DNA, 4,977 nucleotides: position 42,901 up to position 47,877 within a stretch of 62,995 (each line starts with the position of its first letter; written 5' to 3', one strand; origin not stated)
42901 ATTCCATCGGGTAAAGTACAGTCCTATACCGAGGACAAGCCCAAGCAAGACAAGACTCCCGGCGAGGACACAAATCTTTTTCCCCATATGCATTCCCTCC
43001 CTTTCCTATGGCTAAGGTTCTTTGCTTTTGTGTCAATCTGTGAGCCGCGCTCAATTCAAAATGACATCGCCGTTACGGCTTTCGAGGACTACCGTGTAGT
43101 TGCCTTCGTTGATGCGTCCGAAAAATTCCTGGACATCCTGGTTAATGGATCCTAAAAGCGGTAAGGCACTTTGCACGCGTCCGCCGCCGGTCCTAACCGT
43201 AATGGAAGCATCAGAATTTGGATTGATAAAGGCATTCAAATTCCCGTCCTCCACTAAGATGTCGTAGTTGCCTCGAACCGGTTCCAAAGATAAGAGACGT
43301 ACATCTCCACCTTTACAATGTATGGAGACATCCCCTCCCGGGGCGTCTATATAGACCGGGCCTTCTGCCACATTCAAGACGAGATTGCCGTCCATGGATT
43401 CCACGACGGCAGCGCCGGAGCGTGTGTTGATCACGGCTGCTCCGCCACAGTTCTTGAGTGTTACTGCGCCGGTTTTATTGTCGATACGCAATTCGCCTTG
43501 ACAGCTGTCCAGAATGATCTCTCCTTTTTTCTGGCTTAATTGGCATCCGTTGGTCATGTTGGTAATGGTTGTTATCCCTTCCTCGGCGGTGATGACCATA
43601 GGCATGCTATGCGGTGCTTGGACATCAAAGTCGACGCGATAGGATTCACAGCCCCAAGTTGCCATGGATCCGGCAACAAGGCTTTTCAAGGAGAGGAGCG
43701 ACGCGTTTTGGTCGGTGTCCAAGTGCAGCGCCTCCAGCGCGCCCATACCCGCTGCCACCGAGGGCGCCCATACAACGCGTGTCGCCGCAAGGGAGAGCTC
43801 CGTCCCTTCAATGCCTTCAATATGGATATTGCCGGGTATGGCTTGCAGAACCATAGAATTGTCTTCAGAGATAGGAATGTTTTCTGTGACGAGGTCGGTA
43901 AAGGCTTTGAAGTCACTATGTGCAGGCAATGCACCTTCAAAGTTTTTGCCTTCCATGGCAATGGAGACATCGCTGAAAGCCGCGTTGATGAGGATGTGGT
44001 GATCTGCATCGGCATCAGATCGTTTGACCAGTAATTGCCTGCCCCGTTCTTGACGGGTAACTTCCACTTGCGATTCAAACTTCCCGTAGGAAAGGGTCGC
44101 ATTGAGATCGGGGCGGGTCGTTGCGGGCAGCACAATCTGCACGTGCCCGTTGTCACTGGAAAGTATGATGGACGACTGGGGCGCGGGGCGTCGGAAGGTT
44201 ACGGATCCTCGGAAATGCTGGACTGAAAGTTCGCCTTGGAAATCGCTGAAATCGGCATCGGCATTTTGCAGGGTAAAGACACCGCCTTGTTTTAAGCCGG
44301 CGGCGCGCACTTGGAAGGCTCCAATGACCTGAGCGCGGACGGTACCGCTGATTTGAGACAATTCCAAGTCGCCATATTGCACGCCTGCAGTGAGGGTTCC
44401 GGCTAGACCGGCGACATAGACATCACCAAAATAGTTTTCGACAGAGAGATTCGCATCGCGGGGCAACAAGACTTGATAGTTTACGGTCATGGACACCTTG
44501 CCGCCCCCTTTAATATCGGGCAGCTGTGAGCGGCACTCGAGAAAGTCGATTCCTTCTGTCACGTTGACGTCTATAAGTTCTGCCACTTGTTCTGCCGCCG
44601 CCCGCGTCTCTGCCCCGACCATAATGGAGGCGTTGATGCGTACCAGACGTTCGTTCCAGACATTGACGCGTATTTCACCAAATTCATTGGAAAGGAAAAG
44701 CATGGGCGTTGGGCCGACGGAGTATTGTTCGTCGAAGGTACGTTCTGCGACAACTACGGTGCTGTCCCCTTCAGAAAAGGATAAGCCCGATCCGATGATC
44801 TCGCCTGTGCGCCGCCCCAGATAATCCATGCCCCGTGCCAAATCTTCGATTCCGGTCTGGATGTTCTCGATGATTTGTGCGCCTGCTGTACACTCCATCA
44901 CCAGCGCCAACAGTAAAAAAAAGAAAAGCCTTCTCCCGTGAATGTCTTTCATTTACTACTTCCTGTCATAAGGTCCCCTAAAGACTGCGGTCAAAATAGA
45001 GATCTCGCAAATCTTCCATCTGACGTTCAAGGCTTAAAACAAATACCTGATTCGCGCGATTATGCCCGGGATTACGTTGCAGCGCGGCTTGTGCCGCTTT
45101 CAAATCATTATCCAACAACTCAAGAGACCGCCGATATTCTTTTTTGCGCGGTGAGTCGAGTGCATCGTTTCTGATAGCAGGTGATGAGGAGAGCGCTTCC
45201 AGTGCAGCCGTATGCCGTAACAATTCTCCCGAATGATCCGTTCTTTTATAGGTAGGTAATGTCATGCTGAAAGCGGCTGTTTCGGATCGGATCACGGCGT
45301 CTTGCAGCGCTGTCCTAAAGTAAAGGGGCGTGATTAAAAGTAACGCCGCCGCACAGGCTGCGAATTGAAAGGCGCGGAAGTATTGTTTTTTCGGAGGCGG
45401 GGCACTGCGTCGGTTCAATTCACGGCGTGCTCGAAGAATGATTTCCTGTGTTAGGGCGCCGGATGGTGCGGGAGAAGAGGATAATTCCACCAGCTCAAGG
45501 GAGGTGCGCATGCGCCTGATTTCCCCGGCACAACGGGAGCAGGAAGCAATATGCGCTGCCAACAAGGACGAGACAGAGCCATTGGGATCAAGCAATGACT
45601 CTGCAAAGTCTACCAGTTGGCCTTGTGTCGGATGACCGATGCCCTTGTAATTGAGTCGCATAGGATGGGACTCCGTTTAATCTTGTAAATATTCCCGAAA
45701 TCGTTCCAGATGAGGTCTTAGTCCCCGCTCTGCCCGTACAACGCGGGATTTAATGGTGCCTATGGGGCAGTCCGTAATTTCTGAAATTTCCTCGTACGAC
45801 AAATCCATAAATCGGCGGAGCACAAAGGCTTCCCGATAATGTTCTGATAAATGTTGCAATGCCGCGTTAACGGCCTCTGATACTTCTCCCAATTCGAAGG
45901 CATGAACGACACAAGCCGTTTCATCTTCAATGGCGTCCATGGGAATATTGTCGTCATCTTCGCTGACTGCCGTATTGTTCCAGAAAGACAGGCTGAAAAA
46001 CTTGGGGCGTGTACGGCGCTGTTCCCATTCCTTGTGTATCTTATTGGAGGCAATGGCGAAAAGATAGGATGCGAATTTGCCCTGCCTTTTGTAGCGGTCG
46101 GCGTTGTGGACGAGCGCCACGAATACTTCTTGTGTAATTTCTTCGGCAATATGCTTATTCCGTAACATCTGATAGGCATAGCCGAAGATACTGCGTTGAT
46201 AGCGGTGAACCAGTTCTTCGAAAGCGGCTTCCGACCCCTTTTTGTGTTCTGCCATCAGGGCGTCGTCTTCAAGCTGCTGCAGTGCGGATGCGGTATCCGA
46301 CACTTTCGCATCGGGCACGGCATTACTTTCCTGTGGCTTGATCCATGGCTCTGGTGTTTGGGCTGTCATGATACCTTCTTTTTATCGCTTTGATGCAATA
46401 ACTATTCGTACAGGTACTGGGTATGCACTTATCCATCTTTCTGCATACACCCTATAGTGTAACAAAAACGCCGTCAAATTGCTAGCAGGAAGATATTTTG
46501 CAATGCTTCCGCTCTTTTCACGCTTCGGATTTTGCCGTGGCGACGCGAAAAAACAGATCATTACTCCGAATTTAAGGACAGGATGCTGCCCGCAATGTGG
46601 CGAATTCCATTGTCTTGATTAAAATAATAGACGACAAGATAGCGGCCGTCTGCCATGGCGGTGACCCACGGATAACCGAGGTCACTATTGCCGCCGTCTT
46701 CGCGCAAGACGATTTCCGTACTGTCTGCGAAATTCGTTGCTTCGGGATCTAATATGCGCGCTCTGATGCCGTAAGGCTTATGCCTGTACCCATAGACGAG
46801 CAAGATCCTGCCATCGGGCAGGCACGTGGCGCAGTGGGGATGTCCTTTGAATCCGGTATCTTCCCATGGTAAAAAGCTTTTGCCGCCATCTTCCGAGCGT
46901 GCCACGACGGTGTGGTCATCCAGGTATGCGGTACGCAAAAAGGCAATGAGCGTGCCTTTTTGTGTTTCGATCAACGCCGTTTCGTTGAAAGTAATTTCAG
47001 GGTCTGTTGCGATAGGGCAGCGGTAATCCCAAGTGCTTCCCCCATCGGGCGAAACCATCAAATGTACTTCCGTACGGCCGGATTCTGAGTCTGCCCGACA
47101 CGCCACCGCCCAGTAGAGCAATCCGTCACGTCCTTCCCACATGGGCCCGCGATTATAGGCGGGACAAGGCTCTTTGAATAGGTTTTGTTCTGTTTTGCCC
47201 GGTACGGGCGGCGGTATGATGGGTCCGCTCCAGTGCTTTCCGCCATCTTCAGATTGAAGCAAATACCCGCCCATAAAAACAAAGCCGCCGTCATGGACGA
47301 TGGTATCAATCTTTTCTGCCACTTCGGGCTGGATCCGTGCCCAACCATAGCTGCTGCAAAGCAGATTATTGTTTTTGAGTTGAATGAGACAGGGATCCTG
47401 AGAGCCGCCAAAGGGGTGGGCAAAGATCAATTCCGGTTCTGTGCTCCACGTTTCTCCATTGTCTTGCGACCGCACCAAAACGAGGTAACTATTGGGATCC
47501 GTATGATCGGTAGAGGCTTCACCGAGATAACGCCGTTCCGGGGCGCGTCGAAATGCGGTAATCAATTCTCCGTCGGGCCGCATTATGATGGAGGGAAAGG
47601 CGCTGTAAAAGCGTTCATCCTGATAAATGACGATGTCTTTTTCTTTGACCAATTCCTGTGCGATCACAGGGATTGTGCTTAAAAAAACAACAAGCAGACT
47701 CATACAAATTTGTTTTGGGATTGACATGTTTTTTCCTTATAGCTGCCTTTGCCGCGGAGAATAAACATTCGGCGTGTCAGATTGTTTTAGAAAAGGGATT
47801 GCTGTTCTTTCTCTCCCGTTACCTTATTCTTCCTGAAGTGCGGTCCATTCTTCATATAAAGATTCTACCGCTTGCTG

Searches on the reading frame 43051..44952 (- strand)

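Call 70: search_protein_families(library=pfam, proteins=[window:43051-44952:-], max_evalue=0.000001)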
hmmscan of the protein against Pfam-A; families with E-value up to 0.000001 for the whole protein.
window:43051-44952:- (633 aa): 1 family
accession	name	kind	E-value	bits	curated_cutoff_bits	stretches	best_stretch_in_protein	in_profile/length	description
PF13349.12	DUF4097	-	2.7e-11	43.8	22.9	0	162-331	71-246/247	Toastrack DUF4097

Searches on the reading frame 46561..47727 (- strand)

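Call 70: search_protein_families(library=pfam, proteins=[window:46561-47727:-], max_evalue=0.000001)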
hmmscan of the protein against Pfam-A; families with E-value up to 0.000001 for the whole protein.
window:46561-47727:- (388 aa): 1 family
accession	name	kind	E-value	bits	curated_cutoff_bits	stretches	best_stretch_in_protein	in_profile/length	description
PF13088.12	BNR_2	-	3.6e-18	66.3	31.4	1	155-362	83-274/277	BNR repeat-like domain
